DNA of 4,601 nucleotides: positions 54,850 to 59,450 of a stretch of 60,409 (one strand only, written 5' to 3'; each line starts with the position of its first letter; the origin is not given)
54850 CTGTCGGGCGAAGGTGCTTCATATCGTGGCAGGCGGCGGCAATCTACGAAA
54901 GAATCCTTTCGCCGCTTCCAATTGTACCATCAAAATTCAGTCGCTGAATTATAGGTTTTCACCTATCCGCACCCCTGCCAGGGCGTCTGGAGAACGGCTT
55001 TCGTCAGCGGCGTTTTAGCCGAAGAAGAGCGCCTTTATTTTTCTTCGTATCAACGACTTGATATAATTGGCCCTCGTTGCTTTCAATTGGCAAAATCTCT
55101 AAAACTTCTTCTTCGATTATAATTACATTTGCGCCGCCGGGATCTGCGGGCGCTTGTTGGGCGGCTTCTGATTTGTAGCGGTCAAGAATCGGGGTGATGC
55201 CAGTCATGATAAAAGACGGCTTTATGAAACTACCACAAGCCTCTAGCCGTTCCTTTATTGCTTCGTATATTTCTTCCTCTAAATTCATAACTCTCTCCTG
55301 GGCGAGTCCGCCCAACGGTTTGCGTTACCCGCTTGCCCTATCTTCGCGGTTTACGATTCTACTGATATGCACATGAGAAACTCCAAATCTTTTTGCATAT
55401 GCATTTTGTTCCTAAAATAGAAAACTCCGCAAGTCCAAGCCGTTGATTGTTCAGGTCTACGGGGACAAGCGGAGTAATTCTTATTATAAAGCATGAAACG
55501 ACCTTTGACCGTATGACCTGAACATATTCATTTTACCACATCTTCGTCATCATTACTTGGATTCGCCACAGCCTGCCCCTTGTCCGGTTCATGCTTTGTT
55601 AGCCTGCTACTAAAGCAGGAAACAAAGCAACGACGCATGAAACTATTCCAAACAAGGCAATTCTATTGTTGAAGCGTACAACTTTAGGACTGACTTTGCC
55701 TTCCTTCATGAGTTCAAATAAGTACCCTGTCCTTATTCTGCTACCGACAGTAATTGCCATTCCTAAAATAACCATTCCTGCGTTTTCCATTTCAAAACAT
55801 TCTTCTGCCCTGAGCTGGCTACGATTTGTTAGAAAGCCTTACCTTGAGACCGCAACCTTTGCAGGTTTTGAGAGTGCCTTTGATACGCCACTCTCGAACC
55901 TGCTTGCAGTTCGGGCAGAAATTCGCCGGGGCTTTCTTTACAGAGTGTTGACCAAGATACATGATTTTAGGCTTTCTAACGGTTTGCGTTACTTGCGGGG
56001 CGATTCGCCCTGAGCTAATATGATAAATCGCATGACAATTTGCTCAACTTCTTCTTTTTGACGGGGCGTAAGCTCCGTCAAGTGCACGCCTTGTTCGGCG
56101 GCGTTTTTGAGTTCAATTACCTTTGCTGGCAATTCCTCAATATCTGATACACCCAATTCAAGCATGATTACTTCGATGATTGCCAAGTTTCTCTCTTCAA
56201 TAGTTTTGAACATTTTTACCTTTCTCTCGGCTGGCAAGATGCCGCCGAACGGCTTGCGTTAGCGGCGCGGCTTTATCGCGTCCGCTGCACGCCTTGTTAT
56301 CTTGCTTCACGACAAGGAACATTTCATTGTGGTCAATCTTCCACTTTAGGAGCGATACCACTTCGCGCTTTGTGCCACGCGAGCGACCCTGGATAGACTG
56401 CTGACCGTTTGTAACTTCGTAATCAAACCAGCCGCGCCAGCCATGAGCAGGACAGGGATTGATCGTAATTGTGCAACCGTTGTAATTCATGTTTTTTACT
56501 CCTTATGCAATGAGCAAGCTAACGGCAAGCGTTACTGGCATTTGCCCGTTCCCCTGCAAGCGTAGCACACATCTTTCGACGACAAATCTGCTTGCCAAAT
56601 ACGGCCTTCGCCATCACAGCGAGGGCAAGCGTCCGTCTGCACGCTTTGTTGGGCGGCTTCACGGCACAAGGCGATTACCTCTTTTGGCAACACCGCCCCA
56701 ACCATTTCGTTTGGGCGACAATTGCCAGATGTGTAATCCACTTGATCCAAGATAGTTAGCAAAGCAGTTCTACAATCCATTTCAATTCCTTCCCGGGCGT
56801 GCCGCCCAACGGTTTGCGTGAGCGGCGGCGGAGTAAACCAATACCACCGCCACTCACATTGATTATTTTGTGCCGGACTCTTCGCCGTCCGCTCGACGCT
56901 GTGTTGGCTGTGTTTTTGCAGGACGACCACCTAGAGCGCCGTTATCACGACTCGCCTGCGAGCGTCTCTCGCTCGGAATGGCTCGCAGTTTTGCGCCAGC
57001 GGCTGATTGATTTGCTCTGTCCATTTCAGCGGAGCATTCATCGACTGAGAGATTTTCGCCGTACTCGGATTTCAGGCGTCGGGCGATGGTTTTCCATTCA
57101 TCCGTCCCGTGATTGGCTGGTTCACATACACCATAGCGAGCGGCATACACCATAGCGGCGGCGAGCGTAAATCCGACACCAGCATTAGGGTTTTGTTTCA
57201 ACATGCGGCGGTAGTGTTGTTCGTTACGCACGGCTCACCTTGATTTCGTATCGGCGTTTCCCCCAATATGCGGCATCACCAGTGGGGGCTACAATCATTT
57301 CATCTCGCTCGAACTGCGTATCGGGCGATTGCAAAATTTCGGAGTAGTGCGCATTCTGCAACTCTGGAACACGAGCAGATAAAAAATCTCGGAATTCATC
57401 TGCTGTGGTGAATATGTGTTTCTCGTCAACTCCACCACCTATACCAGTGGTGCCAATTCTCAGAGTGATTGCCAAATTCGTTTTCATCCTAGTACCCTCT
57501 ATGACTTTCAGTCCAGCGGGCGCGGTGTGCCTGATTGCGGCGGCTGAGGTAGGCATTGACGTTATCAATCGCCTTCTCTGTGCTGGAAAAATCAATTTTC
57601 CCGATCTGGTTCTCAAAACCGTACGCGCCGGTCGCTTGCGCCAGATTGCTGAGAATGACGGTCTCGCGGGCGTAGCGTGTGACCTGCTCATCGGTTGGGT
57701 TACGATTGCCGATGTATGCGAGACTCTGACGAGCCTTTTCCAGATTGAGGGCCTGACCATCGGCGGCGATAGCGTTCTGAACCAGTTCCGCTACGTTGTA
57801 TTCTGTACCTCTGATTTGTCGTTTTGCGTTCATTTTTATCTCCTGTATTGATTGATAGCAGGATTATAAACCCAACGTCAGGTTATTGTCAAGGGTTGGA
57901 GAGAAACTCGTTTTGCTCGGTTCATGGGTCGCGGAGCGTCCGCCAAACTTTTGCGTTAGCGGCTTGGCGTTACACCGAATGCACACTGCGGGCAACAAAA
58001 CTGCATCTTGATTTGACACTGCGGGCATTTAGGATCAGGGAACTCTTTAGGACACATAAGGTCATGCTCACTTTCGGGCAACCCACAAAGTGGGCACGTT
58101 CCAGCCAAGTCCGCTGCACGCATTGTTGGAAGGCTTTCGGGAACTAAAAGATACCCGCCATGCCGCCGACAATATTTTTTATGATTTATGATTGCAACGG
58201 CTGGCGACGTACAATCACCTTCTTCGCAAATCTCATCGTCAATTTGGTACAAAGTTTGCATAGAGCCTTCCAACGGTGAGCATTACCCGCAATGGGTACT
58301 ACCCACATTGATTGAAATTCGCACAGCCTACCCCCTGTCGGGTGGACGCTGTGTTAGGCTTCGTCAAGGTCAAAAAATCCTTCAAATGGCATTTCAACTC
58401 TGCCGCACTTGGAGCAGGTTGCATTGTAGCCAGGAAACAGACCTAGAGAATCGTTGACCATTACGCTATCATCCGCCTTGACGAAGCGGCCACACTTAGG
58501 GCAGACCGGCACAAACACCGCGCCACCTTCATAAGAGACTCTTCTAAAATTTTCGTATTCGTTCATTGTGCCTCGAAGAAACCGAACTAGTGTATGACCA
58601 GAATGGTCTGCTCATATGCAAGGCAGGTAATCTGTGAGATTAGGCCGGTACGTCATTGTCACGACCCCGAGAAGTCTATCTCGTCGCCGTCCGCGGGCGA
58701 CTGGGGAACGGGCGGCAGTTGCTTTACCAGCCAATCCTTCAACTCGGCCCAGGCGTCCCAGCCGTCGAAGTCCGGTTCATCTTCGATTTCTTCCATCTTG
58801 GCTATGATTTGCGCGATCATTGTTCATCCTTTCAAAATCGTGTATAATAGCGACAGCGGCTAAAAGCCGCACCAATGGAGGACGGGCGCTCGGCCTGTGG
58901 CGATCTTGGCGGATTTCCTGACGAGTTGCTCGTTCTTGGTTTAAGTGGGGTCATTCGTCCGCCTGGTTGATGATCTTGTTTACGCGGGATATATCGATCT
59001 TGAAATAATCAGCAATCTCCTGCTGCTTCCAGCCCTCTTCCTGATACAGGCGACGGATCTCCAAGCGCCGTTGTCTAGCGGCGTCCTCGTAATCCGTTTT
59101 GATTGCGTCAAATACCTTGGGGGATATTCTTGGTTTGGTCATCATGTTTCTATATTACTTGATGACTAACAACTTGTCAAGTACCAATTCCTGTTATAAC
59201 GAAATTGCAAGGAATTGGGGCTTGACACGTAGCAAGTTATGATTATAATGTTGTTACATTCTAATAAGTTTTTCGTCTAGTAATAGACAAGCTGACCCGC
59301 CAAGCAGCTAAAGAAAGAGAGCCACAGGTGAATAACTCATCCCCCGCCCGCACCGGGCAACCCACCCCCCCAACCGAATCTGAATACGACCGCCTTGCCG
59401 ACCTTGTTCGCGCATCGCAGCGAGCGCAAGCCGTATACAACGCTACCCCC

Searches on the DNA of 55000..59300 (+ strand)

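Call 6: search_dna_similar(query=window:55000-59300:+, collection=phages, mode=near)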
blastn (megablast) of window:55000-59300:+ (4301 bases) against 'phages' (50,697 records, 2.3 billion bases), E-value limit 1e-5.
No match.
